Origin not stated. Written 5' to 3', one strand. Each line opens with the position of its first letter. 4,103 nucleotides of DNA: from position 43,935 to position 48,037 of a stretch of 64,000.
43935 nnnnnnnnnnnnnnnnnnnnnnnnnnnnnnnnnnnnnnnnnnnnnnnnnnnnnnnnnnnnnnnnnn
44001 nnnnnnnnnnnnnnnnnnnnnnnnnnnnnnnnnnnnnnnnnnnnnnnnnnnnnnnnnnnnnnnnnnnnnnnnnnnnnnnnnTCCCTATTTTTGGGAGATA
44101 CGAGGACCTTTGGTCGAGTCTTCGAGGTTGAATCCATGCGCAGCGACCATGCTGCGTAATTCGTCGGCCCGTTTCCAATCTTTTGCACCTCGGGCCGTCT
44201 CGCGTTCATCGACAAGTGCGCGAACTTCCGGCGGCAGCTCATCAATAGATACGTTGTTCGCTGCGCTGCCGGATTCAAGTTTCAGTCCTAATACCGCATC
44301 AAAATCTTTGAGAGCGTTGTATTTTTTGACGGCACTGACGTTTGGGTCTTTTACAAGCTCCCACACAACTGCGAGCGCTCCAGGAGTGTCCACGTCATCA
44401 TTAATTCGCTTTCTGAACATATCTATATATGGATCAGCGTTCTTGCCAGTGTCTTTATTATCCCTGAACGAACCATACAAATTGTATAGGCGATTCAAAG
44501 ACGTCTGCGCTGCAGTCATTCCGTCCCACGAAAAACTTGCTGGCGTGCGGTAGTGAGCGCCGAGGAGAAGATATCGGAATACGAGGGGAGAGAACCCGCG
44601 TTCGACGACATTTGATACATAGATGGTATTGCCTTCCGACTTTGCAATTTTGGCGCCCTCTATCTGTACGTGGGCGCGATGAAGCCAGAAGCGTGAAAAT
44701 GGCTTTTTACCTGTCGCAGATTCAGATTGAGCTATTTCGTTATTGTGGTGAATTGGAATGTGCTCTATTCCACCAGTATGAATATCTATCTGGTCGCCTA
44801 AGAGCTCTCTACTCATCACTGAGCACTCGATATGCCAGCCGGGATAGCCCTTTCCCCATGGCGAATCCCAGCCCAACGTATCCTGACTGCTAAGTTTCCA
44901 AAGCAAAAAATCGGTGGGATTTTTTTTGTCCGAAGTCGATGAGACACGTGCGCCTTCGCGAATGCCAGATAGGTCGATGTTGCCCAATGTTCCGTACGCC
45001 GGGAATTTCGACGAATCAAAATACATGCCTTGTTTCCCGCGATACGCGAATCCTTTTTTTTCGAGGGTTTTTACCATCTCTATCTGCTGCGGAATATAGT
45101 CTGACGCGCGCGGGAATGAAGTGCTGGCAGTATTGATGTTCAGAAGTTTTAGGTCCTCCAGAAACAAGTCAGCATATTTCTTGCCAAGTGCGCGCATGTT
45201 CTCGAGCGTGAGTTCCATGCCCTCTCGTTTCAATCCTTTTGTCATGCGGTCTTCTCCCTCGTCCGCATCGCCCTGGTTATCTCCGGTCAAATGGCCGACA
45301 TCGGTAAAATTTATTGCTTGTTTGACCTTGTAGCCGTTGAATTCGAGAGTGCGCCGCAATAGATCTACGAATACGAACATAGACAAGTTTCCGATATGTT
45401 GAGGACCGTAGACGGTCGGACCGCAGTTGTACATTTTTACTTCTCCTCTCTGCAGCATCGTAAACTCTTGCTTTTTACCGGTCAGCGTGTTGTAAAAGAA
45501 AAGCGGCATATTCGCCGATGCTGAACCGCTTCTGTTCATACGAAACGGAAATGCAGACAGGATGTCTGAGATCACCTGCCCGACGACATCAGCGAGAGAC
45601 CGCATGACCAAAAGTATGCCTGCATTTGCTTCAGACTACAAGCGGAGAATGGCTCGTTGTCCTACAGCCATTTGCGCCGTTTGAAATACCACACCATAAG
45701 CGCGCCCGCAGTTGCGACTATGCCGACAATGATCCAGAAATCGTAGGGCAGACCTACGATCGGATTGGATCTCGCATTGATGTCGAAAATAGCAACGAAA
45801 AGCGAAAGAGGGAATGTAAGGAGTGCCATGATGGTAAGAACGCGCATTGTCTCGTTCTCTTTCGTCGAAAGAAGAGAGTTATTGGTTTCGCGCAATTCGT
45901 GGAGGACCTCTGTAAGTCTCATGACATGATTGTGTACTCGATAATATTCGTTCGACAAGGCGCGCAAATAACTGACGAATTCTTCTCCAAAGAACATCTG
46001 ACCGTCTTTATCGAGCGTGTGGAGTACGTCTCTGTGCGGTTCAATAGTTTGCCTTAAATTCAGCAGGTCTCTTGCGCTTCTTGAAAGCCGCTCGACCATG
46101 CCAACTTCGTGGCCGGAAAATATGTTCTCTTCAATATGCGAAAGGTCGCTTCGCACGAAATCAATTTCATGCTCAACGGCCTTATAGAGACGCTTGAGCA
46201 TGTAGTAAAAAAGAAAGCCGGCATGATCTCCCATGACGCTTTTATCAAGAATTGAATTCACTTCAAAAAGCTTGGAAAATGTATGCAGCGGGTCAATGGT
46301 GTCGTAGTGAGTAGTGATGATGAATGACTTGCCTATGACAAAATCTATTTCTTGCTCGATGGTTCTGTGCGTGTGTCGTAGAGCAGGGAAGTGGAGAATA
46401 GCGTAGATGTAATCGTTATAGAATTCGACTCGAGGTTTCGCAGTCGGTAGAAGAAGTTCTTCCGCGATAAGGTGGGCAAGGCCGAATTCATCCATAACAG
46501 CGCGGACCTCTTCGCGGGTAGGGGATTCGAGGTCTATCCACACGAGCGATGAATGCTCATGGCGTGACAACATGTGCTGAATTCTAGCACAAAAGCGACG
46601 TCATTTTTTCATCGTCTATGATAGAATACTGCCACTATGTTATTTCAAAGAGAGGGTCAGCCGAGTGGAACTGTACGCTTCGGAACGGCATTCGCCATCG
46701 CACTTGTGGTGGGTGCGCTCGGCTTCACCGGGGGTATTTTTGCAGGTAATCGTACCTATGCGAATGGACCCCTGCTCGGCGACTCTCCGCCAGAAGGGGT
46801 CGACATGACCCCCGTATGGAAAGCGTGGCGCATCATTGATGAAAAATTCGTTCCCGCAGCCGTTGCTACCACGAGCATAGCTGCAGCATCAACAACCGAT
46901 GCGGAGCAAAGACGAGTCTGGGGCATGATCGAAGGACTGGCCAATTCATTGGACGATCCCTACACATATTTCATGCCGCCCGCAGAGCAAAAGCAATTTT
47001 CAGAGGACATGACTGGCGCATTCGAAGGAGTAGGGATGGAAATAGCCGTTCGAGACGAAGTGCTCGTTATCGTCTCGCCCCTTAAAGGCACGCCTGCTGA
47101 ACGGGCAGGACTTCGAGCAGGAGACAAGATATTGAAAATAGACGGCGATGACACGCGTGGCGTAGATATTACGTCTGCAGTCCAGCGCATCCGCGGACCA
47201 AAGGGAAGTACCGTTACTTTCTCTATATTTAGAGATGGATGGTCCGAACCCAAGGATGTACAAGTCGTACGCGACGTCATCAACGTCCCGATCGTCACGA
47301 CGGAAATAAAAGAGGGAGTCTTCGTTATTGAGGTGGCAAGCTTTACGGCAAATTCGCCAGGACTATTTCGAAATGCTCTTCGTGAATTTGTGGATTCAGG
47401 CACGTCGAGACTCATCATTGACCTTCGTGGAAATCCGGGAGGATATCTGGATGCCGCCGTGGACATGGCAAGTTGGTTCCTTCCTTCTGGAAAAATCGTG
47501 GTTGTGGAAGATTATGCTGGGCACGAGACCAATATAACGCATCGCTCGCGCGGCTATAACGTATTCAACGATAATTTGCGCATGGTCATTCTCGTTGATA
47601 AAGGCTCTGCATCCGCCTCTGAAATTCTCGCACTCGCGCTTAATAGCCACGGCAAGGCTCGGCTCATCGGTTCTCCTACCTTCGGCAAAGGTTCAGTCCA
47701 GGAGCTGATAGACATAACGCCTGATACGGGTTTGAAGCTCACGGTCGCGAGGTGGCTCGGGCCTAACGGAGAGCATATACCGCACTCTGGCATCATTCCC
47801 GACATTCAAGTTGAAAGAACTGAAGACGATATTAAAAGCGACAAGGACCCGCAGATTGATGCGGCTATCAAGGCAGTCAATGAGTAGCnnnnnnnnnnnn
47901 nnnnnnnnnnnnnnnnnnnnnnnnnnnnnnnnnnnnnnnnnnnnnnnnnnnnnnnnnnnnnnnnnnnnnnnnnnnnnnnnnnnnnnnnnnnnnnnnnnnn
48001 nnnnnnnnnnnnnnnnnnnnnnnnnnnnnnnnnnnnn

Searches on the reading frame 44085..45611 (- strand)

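Call 14: search_protein_families(library=pfam, proteins=[window:44085-45611:-], max_evalue=0.001)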
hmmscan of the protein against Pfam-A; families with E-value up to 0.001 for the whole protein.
window:44085-45611:- (508 aa): 6 families
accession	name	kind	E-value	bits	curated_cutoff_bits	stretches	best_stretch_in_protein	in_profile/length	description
PF01406.26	tRNA-synt_1e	-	3.6e-85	286.4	27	1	50-368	2-299/301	tRNA synthetases class I (C) catalytic domain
PF23493.1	CysS_C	-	6.3e-08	33.1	23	1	458-500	3-45/51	Cysteinyl-tRNA ligase anticodon binding domain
PF00133.28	tRNA-synt_1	-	8.9e-06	25.1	22.7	0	282-352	336-405/414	tRNA synthetases class I (I, L, M and V)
PF09334.17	tRNA-synt_1g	-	5.4e-05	22.6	20.1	0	313-367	319-373/391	tRNA synthetases class I (M)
PF01921.24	tRNA-synt_1f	-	0.00047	19.6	27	0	58-104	23-69/360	tRNA synthetases class I (K)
PF09190.17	DALR_2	-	0.00057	20.8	22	0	399-437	2-49/57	DALR domain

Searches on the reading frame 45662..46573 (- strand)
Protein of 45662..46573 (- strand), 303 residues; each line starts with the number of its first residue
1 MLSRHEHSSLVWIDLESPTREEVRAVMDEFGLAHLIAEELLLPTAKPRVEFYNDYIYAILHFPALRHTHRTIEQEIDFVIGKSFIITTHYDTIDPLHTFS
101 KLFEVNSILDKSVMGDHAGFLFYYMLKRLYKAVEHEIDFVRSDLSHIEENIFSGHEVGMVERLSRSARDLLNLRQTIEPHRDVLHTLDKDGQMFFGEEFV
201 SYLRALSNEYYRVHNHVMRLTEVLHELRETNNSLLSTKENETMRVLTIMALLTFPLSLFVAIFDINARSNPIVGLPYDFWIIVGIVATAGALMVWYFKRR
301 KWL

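Call 14: search_protein_families(library=pfam, proteins=[window:45662-46573:-], max_evalue=0.001)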
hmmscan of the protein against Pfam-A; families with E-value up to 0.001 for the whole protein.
window:45662-46573:- (303 aa): 1 family
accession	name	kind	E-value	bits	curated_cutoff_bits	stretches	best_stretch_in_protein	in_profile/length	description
PF01544.23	CorA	-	6.4e-46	157.4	27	1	8-299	2-292/292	CorA-like Mg2+ transporter protein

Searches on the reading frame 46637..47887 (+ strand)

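Call 14: search_protein_families(library=pfam, proteins=[window:46637-47887:+], max_evalue=0.001)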
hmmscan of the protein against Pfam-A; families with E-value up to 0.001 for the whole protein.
window:46637-47887:+ (416 aa): 4 families
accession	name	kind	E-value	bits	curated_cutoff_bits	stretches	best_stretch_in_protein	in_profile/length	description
PF03572.23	Peptidase_S41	-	1.7e-44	151.7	24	1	230-392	4-165/165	Peptidase family S41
PF17820.7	PDZ_6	-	2.5e-11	43.6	27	1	144-195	1-50/54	PDZ domain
PF00595.29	PDZ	-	3.1e-11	43.9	23.2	1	130-197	10-80/81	PDZ domain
PF13180.12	PDZ_2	-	7.4e-09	36.2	27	1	133-204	4-74/80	PDZ domain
